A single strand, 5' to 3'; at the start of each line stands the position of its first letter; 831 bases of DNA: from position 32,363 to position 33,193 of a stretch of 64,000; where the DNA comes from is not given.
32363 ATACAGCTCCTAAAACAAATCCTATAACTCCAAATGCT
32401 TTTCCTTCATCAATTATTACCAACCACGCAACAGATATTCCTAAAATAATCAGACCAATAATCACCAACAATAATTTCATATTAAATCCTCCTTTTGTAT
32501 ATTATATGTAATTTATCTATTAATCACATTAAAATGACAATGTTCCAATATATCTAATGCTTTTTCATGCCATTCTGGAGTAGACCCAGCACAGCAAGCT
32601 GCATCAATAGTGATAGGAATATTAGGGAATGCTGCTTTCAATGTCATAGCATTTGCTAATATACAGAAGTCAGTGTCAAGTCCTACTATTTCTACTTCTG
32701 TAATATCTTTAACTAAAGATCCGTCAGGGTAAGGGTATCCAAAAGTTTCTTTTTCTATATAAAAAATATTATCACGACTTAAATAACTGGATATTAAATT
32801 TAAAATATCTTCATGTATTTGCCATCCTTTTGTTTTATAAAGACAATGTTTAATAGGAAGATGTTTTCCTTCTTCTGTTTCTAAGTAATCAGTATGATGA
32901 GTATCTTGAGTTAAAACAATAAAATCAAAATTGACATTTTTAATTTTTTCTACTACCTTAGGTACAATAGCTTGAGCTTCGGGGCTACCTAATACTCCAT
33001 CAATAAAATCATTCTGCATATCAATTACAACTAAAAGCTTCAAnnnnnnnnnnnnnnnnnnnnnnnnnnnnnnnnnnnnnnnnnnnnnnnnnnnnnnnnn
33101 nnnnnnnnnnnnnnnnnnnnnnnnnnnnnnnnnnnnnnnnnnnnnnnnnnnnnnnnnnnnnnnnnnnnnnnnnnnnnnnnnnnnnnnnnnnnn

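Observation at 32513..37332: Nucleotide/NAD-metabolism cluster: nicotinamidase-like hydrolase, Pol-beta nucleotidyltransferase and nucleoside 2-deoxyribosyltransferase-like protein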

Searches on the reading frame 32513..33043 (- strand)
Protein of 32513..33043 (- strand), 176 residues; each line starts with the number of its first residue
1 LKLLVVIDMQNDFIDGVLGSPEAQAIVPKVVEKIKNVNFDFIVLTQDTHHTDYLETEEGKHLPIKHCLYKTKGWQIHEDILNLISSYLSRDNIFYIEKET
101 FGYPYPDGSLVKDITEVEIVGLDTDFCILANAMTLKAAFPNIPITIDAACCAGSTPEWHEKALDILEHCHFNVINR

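Call 3: search_protein_families(library=pfam, proteins=[window:32513-33043:-], max_evalue=0.01)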
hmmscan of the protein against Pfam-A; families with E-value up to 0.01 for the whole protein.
window:32513-33043:- (176 aa): 1 family
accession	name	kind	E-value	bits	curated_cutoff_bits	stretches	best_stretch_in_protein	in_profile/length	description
PF00857.26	Isochorismatase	-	4.1e-17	63.2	27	1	3-174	2-171/175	Isochorismatase domain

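Call 4: search_protein_families(library=phrogs, proteins=[window:32513-33043:-], max_evalue=0.001)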
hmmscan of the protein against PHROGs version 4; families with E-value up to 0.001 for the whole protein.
window:32513-33043:- (176 aa): 1 family
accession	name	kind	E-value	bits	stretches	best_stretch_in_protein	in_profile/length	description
phrog_19305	-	unknown function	2.7e-30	106.8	1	2-176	4-199/199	-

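Call 9: search_dna_similar(query=window:32513-33043:-, collection=phages, mode=protein, max_rows=30)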
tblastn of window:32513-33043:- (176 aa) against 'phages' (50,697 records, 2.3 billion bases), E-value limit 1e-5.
Records with a match: 12; places in all: 12; records where one place covers at least 80% of the query: 9.
Best place of each record, by identity: <60% 12.
By first word of the organism name: Bacteriophage 6; Staphylococcus 2; Agrobacterium 2; Phage 1; Sinorhizobium 1.
By host as written in the record: - 7; Staphylococcus aureus 2; Agrobacterium tumefaciens C58 2; Sinohrizobium meliloti NRRL L-50 1.
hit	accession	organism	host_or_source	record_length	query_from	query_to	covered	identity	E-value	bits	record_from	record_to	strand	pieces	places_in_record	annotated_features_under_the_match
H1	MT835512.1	Bacteriophage sp.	human fecal samples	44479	1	176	100%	50.6%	1e-48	173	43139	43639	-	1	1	record has no annotation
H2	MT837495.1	Bacteriophage sp.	human fecal samples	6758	1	176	100%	46.7%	3e-44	160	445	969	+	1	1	record has no annotation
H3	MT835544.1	Bacteriophage sp.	human fecal samples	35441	3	176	99%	45.6%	2e-47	170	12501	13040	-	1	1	record has no annotation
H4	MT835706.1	Bacteriophage sp.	human fecal samples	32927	1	176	100%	42.5%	1e-40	150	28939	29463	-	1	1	record has no annotation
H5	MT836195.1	Bacteriophage sp.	human fecal samples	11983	3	174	98%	41.5%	2e-37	141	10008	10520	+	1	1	record has no annotation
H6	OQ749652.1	Phage Phass-1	human gut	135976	1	175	99%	39.1%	1e-32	127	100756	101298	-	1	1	nicotinamidase | ribose-phosphate pyrophosphokinase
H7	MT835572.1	Bacteriophage sp.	human fecal samples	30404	2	167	94%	36.0%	7e-27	111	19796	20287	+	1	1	record has no annotation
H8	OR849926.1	Staphylococcus phage SA 1298 Kay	Staphylococcus aureus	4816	2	163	92%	30.2%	2e-8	58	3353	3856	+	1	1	record has no annotation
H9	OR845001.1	Staphylococcus phage SA 1306 Kay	Staphylococcus aureus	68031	2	163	92%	30.2%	3e-8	58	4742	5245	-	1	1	record has no annotation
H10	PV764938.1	Sinorhizobium phage Phosso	Sinohrizobium meliloti NRRL L-50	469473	2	128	72%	31.0%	5e-9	60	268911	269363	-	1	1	hydrolase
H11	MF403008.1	Agrobacterium phage Atu_ph07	Agrobacterium tumefaciens C58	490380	2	128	72%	30.2%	6e-6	51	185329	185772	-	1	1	hypothetical protein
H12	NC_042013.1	Agrobacterium phage Atu_ph07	Agrobacterium tumefaciens C58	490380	2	128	72%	30.2%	6e-6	51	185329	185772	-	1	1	hypothetical protein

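Call 12: get_annotated_region(hit=H6, flank=10000)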
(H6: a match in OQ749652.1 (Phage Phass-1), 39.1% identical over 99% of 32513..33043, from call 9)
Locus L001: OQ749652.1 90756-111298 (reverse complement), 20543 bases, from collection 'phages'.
description: Phage Phass-1, complete genome.
organism: Phage Phass-1 (NCBI taxid 3043662)
taxonomy: Viruses; Duplodnaviria; Heunggongvirae; Uroviricota; Caudoviricetes; Caudoviricetes code 15 clade
host: -; source: human gut; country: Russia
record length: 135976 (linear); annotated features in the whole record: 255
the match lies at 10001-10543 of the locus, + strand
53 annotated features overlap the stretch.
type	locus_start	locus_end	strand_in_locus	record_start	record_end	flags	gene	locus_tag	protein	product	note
CDS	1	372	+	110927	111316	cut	-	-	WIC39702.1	hypothetical protein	-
tRNA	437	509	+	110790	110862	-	-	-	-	tRNA-Gly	-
tRNA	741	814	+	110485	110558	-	-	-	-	tRNA-Ile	-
tRNA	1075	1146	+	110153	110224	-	-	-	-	tRNA-Trp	-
CDS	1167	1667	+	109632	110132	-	-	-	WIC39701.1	hypothetical protein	-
tRNA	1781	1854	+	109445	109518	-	-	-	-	tRNA-Met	-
tRNA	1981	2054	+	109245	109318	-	-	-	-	tRNA-Met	-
CDS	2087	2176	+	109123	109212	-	-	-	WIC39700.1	hypothetical protein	-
CDS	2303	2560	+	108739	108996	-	-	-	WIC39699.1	hypothetical protein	-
tRNA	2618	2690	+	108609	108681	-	-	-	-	tRNA-Pro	-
tRNA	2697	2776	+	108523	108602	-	-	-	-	tRNA-Pro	-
tRNA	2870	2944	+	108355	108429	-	-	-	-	tRNA-Asn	-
tRNA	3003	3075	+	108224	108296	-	-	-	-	tRNA-Ala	-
CDS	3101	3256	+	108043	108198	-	-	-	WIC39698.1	hypothetical protein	-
CDS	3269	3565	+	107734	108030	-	-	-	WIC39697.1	hypothetical protein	-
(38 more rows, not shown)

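Call 17: find_related_loci(query=window:32513-33043:-, collection=viral_contigs, flank=10000)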
Query window:32513-33043:- (176 aa) in viral_contigs; peptide patterns used: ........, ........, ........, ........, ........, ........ (x = any residue, [..] = any of these).
346 stretches matched a pattern; 336 encode a relative of the query (tblastn E <= 1e-3); the best 80 are kept; 80 distinct loci.
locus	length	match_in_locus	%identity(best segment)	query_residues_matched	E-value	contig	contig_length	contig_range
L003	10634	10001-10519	69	1-176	4e-77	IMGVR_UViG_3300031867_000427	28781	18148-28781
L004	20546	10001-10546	52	1-176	3e-56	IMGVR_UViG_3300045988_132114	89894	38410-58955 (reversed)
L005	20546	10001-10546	52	1-176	4e-56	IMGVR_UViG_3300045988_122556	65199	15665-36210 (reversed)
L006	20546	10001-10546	52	1-176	5e-56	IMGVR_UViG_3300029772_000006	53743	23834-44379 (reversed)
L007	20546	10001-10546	52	1-176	4e-56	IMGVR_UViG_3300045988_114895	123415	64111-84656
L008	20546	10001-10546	52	1-176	8e-56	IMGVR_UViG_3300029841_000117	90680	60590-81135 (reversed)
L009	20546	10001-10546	52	1-176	7e-56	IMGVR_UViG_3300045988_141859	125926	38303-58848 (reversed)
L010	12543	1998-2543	52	1-176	2e-55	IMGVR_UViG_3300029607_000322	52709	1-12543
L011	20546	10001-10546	52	1-176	2e-55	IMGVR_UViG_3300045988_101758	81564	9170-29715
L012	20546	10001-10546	52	1-176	1e-55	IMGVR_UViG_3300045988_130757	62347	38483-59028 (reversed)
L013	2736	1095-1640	52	1-176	1e-55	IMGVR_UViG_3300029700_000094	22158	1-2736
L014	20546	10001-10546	52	1-176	3e-55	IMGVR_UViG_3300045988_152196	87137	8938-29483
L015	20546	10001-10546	51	1-176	3e-55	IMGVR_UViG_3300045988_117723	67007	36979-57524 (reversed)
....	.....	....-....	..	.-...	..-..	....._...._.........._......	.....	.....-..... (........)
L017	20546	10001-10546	52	1-176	1e-54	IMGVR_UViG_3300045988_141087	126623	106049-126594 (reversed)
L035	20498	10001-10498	50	2-174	2e-51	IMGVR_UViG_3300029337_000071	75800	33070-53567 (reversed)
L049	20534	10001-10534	46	2-175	9e-51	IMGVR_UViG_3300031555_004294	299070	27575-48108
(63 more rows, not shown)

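Call 20: search_protein_families(library=pfam, proteins=[L001:10543-11508:+, L001:11505-13103:+, L001:13097-13516:+, L001:13516-14439:+], max_evalue=0.01)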
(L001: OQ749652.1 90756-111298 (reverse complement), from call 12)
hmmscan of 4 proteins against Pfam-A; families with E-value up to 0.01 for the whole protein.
L001:10543-11508:+ (321 aa): 1 family
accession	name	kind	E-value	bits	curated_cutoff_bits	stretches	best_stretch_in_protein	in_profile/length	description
PF00156.33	Pribosyltran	-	1.5e-06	28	26.3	1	177-245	56-122/158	Phosphoribosyl transferase domain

L001:11505-13103:+ (532 aa): 1 family
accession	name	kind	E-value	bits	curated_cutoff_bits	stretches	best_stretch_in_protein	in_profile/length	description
PF04095.22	NAPRTase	-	5.7e-25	88.9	20.8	1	185-467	3-221/239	Nicotinate phosphoribosyltransferase (NAPRTase) family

L001:13097-13516:+ (139 aa): 0 families

L001:13516-14439:+ (307 aa): 1 family
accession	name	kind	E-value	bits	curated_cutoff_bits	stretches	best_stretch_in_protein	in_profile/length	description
PF02540.23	NAD_synthase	-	7e-45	153.5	21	1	10-238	3-239/242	NAD synthase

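Call 34: search_solved_structures(query=window:32513-33043:-, max_evalue=0.001, show_alignments=2)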
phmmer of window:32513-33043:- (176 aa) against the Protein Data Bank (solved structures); distinct sequences matched with E-value up to 0.001: 9.
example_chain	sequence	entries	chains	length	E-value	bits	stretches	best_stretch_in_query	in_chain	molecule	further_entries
1ilw_A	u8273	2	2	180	1.8e-10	44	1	3-167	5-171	180 aa long hypothetical Pyrazinamidase/nicotinamidase | 180aa long hypothetical Pyrazinamidase/Nicotinamidase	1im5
6kua_A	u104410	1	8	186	3.1e-10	43.2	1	3-163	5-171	Cysteine hydrolase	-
5zn8_A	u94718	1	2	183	2.2e-08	37.1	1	2-164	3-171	Isochorismatase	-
6a8l_A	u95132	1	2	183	1.1e-07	34.9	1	2-164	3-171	Isochorismatase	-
3eef_A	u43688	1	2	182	1.8e-06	30.9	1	3-160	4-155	N-carbamoylsarcosine amidase related protein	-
2h0r_A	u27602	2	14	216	3.4e-06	30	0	1-55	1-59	Nicotinamidase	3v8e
2wt9_A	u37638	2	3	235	2.6e-05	27.2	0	3-150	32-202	NICOTINAMIDASE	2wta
29iv_A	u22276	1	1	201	0.00033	23.5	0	3-157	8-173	nicotinamidase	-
3pl1_A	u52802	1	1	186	0.00099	22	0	1-133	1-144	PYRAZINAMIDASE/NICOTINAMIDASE PNCA (PZase)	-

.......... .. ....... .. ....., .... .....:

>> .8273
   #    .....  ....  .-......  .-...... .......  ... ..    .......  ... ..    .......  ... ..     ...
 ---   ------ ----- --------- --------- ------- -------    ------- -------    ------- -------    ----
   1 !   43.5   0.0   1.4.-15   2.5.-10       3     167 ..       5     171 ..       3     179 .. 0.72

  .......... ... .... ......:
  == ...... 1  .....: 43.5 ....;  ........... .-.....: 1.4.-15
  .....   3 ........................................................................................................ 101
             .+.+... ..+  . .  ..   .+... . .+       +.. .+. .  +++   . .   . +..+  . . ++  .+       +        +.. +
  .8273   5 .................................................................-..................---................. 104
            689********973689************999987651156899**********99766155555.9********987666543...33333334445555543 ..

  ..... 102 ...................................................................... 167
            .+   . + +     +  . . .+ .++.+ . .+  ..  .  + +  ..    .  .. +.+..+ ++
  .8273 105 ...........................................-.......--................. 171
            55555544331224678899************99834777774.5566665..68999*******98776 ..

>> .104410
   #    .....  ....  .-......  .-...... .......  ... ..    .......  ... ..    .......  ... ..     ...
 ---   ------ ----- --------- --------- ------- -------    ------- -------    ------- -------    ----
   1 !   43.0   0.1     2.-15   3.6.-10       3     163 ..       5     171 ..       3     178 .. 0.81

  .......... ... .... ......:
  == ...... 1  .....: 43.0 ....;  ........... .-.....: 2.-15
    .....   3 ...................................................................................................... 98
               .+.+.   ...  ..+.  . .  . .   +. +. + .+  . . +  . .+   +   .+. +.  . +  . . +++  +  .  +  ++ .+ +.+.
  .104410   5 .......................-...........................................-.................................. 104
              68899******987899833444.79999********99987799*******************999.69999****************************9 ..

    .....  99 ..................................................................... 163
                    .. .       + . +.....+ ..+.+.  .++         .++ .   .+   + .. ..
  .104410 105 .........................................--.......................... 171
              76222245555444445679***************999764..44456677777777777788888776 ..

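Call 36: search_protein_families(library=ncbifam, proteins=[window:32513-33043:-, L001:11505-13103:+, L001:10543-11508:+], max_evalue=0.01)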
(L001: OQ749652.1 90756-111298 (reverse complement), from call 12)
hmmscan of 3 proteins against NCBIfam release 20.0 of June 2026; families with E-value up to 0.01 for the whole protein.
window:32513-33043:- (176 aa): 1 family
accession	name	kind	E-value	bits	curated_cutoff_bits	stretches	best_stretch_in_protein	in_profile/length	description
NF008623.0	PRK11609.1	equivalog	0.00026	20.8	174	0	3-52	5-57/213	bifunctional nicotinamidase/pyrazinamidase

L001:11505-13103:+ (532 aa): 1 family
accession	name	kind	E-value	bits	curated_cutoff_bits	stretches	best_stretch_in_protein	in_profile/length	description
NF006629.0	PRK09198.1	equivalog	4.3e-104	348.8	405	1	7-520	8-463/465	nicotinate phosphoribosyltransferase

L001:10543-11508:+ (321 aa): 14 families
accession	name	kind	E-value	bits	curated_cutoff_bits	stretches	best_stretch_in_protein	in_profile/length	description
TIGR01251.1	ribP_PPkin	subfamily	2e-18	66.3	113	1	80-289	82-289/309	ribose-phosphate diphosphokinase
NF002095.0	PRK00934.1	equivalog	4.2e-16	58.9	296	1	70-247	69-242/287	ribose-phosphate diphosphokinase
NF002320.0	PRK01259.1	subfamily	3.8e-11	42.9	297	1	80-278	87-284/316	ribose-phosphate diphosphokinase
NF005537.0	PRK07199.1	subfamily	7.3e-11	41.7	322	1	73-271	74-274/301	ribose-phosphate diphosphokinase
NF005299.0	PRK06827.1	subfamily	5.6e-10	38.5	327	1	80-248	125-303/383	phosphoribosylpyrophosphate synthetase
NF002618.0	PRK02269.1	equivalog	1.3e-07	31.6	460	1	77-129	83-134/321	ribose-phosphate diphosphokinase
NF002844.0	PRK03092.1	equivalog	8.1e-07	28.6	438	1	80-248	92-261/326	ribose-phosphate diphosphokinase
NF002686.0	PRK02458.1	equivalog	4.5e-06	26.4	506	0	80-128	90-137/323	ribose-phosphate diphosphokinase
NF001815.0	PRK00553.1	equivalog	0.00012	21.4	484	1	84-256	94-264/332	ribose-phosphate pyrophosphokinase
NF002758.0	PRK02812.1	equivalog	0.00017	20.8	518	0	81-129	103-150/330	ribose-phosphate pyrophosphokinase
NF002635.0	PRK02304.1-4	subfamily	0.0021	17.6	146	1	209-247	114-154/188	adenine phosphoribosyltransferase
NF006605.0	PRK09162.1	equivalog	0.0053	16.2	181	0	202-245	90-133/183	hypoxanthine-guanine phosphoribosyltransferase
NF003428.0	PRK04923.1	equivalog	0.008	15.3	536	0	207-248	214-255/319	ribose-phosphate diphosphokinase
NF040646.1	HPT_Archaea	equivalog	0.0097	15.5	200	0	209-238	113-142/184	hypoxanthine/guanine phosphoribosyltransferase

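Call 37: search_protein_families(library=padloc, proteins=[window:32513-33043:-], max_evalue=0.01)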
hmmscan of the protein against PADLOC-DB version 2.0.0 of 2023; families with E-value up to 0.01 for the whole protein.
window:32513-33043:- (176 aa): 0 families
